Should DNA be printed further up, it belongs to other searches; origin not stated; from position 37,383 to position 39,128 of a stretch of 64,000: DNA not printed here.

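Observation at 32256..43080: Thirteen genes chained by start-stop overlaps: one long putative operon linking respiration, stress-protein, receiver and ABC-2 transporter genes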

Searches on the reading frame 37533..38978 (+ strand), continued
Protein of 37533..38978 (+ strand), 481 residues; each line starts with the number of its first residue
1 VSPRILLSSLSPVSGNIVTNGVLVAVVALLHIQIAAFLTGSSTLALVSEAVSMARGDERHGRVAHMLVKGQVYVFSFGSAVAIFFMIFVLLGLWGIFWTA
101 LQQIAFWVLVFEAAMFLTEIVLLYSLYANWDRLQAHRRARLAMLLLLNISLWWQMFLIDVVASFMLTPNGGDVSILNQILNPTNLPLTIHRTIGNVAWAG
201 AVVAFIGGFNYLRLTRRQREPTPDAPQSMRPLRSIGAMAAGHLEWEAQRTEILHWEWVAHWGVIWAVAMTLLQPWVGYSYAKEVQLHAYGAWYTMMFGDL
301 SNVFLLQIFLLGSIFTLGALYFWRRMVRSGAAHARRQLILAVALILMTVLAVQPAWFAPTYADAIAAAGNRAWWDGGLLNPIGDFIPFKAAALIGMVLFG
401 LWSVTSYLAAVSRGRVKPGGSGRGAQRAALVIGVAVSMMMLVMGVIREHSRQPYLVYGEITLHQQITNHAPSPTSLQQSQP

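Call 49: find_encoding_contigs(protein=P0391, flank=10000, max_places=1)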
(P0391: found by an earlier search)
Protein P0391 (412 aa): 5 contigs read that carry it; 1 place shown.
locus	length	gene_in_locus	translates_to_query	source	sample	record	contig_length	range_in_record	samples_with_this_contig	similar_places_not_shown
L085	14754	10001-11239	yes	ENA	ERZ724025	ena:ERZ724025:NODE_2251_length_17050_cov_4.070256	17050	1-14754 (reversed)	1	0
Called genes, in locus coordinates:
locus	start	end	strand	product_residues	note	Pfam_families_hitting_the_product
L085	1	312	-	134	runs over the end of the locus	-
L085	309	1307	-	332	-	-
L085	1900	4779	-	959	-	PF26549:Tricorn_N (weak)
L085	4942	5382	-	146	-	PF00034:Cytochrom_C (weak), PF13442:Cytochrome_CBB3 (weak)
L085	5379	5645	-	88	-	-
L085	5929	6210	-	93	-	PF05016:ParE_toxin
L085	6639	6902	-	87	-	-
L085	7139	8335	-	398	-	PF00582:Usp, PF08369:PCP_red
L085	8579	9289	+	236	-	-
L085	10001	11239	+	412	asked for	PF01654:Cyt_bd_oxida_I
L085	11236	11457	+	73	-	-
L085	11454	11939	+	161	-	PF00355:Rieske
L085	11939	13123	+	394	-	PF00033:Cytochrome_B, PF13631:Cytochrom_B_N_2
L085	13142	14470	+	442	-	-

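Call 50: find_encoding_contigs(protein=P0209, flank=10000, max_places=1)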
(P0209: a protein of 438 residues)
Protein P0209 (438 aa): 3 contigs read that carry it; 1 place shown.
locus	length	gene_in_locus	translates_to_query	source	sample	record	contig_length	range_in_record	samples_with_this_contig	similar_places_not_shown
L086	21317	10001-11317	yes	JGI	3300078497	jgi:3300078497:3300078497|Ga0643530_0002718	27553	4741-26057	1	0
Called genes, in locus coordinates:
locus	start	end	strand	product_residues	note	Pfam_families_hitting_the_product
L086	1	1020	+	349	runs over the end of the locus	PF01694:Rhomboid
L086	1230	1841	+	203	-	PF04879:Molybdop_Fe4S4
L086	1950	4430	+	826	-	PF00384:Molybdopterin, PF01568:Molydop_binding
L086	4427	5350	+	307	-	PF25160:LdpA_Fe-S-bd (faint), PF12797:Fer4_2 (faint), PF12838:Fer4_7, PF13247:Fer4_11, PF00037:Fer4 (weak), PF12837:Fer4_6 (weak), PF12838:Fer4_7 (weak), PF13187:Fer4_9 (weak), +2 more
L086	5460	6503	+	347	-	PF03916:NrfD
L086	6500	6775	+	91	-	-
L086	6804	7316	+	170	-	PF00355:Rieske (weak)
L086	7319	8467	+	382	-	PF00033:Cytochrome_B, PF13631:Cytochrom_B_N_2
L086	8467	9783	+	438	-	PF01654:Cyt_bd_oxida_I (weak)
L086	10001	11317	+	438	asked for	-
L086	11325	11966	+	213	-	PF11611:DUF4352 (weak)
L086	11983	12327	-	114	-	-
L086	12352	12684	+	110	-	-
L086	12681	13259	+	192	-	-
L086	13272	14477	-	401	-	PF00582:Usp, PF08369:PCP_red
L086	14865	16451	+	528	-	PF01225:Mur_ligase, PF08245:Mur_ligase_M, PF02875:Mur_ligase_C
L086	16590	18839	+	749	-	PF00150:Cellulase (faint)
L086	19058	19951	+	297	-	PF00581:Rhodanese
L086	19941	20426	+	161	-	PF01592:NifU_N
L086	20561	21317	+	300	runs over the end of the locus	PF01557:FAA_hydrolase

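Call 51: find_encoding_contigs(protein=P0351, flank=10000, max_places=1)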
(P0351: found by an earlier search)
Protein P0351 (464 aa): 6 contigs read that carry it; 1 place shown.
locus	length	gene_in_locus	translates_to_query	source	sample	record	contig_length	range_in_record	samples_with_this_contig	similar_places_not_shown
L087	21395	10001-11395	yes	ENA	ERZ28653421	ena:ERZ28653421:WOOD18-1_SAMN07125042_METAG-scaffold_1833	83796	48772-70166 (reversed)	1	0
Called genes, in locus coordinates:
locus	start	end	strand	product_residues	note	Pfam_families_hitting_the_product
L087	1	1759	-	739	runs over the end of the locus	PF13089:PP_kinase_N, PF02503:PP_kinase, PF17941:PP_kinase_C_1, PF13091:PLDc_2 (faint), PF13090:PP_kinase_C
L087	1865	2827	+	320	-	-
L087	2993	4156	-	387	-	PF04188:Mannosyl_trans2 (weak)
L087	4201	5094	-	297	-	PF00288:GHMP_kinases_N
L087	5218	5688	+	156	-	PF01649:Ribosomal_S20p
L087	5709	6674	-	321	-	-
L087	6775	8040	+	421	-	PF01654:Cyt_bd_oxida_I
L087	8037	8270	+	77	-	-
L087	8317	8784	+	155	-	PF00355:Rieske (weak)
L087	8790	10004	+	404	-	PF00033:Cytochrome_B, PF13631:Cytochrom_B_N_2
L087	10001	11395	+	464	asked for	-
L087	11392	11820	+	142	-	-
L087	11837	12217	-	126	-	PF26580:Mtb12_C (weak)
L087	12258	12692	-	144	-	PF13473:Cupredoxin_1 (weak), PF00127:Copper-bind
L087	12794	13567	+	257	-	PF00730:HhH-GPD, PF00633:HHH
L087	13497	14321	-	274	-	PF00378:ECH_1, PF16113:ECH_2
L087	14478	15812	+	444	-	PF00483:NTP_transferase, PF01128:IspD (weak), PF12804:NTP_transf_3, PF25084:LbH_EIF2B (faint), PF25087:GMPPB_C (faint), PF00132:Hexapep (weak)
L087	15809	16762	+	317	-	PF13793:Pribosyltran_N, PF00156:Pribosyltran, PF14572:Pribosyl_synth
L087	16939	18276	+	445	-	PF01595:CNNM, PF00571:CBS, PF03471:CorC_HlyC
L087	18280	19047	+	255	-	PF11967:RecO_N, PF02565:RecO_C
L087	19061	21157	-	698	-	PF01406:tRNA-synt_1e, PF09334:tRNA-synt_1g (faint), PF00535:Glycos_transf_2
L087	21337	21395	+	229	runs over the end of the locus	PF03575:Peptidase_S51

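Call 60: find_homologous_proteins(query=L085:7139-8335:-, max_evalue=0.00001)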
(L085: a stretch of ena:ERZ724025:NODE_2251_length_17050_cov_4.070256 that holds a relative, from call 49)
Query L085:7139-8335:- (398 aa): 302 proteins with E <= 0.00001 among 8000 candidates; the best 120 are listed.
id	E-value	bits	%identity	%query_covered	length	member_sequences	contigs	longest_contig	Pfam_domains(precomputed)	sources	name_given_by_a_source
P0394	6.1e-232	788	92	100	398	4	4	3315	PF08369.17,PF00582.33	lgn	-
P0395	6.1e-199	679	80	100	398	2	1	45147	PF08369.17,PF00582.33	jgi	jgi:nucleotide-binding universal stress UspA family protein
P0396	3.2e-150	519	66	100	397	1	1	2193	PF08369.17,PF00582.33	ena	-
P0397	4.1e-145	502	62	99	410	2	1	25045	PF08369.17,PF00582.33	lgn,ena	-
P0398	1.1e-140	487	61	100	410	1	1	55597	PF08369.17,PF00582.33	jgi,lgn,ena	-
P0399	1.0e-139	484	61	100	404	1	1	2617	PF08369.17,PF00582.33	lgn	-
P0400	1.2e-139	484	59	100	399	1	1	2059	PF08369.17,PF00582.33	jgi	jgi:nucleotide-binding universal stress UspA family protein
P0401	1.0e-136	474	60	99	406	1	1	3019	PF08369.17,PF00582.33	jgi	jgi:nucleotide-binding universal stress UspA family protein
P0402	9.0e-136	471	60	100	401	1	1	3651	PF08369.17,PF00582.33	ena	-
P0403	4.3e-134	466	61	98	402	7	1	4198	PF08369.17,PF00582.33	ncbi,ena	-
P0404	1.5e-133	464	58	99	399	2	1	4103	PF08369.17,PF00582.33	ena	-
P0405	1.6e-133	464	58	99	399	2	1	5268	PF08369.17,PF00582.33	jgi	jgi:nucleotide-binding universal stress UspA family protein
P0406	9.4e-133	461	60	98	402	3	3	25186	PF08369.17,PF00582.33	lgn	-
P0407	1.7e-132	460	58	99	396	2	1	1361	PF08369.17,PF00582.33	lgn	-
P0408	2.0e-132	460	59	98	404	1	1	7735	PF08369.17,PF00582.33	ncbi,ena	-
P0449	8.1e-112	392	49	100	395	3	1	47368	PF08369.17,PF00582.33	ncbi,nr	ncbi:MAG: universal stress protein [Dehalococcoidales bacterium]|nr:universal stress protein [Dehalo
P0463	4.7e-109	383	46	97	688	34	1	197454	PF08369.17,PF00582.33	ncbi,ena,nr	ncbi:MAG: universal stress protein [Alphaproteobacteria bacterium]|nr:universal stress protein [Alph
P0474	1.6e-107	378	45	99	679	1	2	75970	PF08369.17,PF00582.33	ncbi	ncbi:MAG: universal stress protein [Phycisphaerae bacterium]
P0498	1.1e-104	369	51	98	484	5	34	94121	PF08369.17,PF00582.33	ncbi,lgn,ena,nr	ncbi:MAG: universal stress protein [Burkholderiales bacterium]|nr:universal stress protein [Burkhold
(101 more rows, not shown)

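Call 61: find_encoding_contigs(protein=P0463, flank=8000, max_places=1)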
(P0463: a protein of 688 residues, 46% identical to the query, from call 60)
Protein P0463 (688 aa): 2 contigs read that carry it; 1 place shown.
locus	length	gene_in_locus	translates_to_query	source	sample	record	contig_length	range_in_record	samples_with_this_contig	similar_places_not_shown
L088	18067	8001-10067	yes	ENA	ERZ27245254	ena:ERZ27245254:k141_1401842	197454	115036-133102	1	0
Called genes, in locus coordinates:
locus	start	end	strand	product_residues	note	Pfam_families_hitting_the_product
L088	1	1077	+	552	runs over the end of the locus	PF00034:Cytochrom_C, PF13442:Cytochrome_CBB3 (weak), PF00034:Cytochrom_C, PF13442:Cytochrome_CBB3, PF09459:EB_dh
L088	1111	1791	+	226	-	PF02433:FixO (faint), PF00034:Cytochrom_C (weak), PF13442:Cytochrome_CBB3 (faint)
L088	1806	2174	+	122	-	PF13442:Cytochrome_CBB3, PF00034:Cytochrom_C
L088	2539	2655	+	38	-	-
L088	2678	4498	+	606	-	PF01654:Cyt_bd_oxida_I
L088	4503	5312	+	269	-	PF00034:Cytochrom_C (faint), PF13442:Cytochrome_CBB3 (faint)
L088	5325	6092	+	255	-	PF00034:Cytochrom_C (weak), PF13442:Cytochrome_CBB3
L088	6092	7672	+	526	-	PF00034:Cytochrom_C, PF13442:Cytochrome_CBB3, PF00034:Cytochrom_C, PF13442:Cytochrome_CBB3 (weak), PF09459:EB_dh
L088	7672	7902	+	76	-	-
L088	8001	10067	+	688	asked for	PF00582:Usp, PF08369:PCP_red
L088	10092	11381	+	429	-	PF04055:Radical_SAM, PF13186:SPASM, PF08369:PCP_red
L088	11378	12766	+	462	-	PF00890:FAD_binding_2, PF01266:DAO, PF01593:Amino_oxidase, PF01946:Thi4 (weak), PF03486:HI0933_like (faint), PF12831:FAD_oxidored, PF13450:NAD_binding_8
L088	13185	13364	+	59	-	-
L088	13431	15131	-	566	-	PF02776:TPP_enzyme_N, PF00205:TPP_enzyme_M, PF02775:TPP_enzyme_C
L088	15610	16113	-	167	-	-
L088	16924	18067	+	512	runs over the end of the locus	PF07690:MFS_1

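Call 62: find_encoding_contigs(protein=P0498, flank=8000, max_places=1)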
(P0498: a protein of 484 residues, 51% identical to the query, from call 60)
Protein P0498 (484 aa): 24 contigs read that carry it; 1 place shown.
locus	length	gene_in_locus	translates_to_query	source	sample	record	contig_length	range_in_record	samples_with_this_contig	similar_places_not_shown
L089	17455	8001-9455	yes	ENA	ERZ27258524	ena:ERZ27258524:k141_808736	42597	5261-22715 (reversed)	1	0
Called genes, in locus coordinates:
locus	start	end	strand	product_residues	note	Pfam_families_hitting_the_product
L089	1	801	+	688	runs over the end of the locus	PF02743:dCache_1, PF21623:HK_sensor_dom_bact, PF00672:HAMP, PF00512:HisKA, PF02518:HATPase_c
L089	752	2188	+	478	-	PF00072:Response_reg, PF01078:Mg_chelatase (faint), PF00158:Sigma54_activat, PF14532:Sigma54_activ_2, PF07728:AAA_5 (weak), PF25601:AAA_lid_14, PF02954:HTH_8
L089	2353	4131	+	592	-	PF01654:Cyt_bd_oxida_I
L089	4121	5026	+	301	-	PF00034:Cytochrom_C, PF13442:Cytochrome_CBB3 (weak)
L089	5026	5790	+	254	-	PF00034:Cytochrom_C (weak), PF13442:Cytochrome_CBB3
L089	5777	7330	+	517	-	PF00034:Cytochrom_C, PF13442:Cytochrome_CBB3, PF00034:Cytochrom_C, PF13442:Cytochrome_CBB3, PF09459:EB_dh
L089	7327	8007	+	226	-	PF00578:AhpC-TSA, PF08534:Redoxin (faint), PF02630:SCO1-SenC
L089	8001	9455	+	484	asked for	PF00582:Usp, PF08369:PCP_red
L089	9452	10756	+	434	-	PF04055:Radical_SAM, PF13186:SPASM (weak), PF08369:PCP_red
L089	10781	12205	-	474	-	PF00070:Pyr_redox (weak), PF00890:FAD_binding_2 (weak), PF01266:DAO, PF01593:Amino_oxidase, PF01946:Thi4 (faint), PF07992:Pyr_redox_2 (faint), PF12831:FAD_oxidored (weak), PF13450:NAD_binding_8, +1 more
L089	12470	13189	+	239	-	PF14686:fn3_3 (faint), PF13620:CarboxypepD_reg (weak)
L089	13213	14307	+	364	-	PF03150:CCP_MauG, PF13442:Cytochrome_CBB3 (faint)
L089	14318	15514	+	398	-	PF03150:CCP_MauG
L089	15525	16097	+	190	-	PF00355:Rieske (weak)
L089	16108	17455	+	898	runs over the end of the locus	PF18465:Rieske_3, PF00384:Molybdopterin, PF01568:Molydop_binding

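Call 63: find_encoding_contigs(protein=P0449, flank=8000, max_places=1)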
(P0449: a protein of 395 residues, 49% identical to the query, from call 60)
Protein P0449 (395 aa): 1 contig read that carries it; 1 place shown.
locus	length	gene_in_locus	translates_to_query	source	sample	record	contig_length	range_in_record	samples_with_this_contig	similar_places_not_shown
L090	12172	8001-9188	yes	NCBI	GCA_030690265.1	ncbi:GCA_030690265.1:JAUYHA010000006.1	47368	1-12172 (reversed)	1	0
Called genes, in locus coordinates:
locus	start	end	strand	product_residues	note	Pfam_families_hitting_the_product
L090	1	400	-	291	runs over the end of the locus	PF00581:Rhodanese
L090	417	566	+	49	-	-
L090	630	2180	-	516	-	PF13473:Cupredoxin_1 (weak)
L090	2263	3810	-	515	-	-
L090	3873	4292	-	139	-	-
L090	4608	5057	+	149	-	PF13473:Cupredoxin_1 (weak)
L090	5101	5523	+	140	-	PF13473:Cupredoxin_1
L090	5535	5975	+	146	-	-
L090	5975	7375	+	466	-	PF01654:Cyt_bd_oxida_I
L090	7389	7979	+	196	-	PF00034:Cytochrom_C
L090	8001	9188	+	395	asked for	PF00582:Usp, PF08369:PCP_red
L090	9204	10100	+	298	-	PF01656:CbiA, PF09140:MipZ (weak), PF10609:ParA, PF13614:AAA_31, PF10609:ParA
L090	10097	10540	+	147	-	PF08369:PCP_red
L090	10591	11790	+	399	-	PF04055:Radical_SAM, PF13353:Fer4_12 (weak), PF13186:SPASM, PF08369:PCP_red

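Call 64: find_encoding_contigs(protein=P0474, flank=8000, max_places=1)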
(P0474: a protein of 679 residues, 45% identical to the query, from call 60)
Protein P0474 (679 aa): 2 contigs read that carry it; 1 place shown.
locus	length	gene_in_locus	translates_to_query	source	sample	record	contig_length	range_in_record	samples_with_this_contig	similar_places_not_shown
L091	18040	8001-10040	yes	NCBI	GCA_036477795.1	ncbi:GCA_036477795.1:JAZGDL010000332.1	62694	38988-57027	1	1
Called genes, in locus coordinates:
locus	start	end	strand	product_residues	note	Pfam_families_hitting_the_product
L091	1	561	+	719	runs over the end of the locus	-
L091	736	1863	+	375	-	PF13442:Cytochrome_CBB3 (faint), PF00034:Cytochrom_C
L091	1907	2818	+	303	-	PF13442:Cytochrome_CBB3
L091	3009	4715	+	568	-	PF00034:Cytochrom_C, PF13442:Cytochrome_CBB3, PF00034:Cytochrom_C (weak), PF09459:EB_dh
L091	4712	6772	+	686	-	PF01654:Cyt_bd_oxida_I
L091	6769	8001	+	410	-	PF00034:Cytochrom_C (faint), PF13442:Cytochrome_CBB3 (faint)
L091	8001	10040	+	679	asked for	PF00582:Usp, PF08369:PCP_red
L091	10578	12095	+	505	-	PF00514:Arm (faint), PF02985:HEAT (faint), PF12717:Cnd1 (faint), PF13513:HEAT_EZ (faint), PF24714:TOR1L1_N (faint), PF13646:HEAT_2, PF03130:HEAT_PBS (weak), PF13646:HEAT_2, +4 more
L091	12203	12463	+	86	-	PF14076:DUF4258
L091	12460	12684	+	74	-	PF10049:DUF2283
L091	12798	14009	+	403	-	PF04055:Radical_SAM, PF13186:SPASM, PF08369:PCP_red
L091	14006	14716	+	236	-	-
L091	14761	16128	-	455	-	PF00072:Response_reg, PF00158:Sigma54_activat, PF14532:Sigma54_activ_2, PF00004:AAA (faint), PF07724:AAA_2, PF07728:AAA_5, PF02954:HTH_8 (faint), PF25601:AAA_lid_14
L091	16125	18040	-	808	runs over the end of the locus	PF02743:dCache_1, PF21623:HK_sensor_dom_bact, PF00672:HAMP, PF02518:HATPase_c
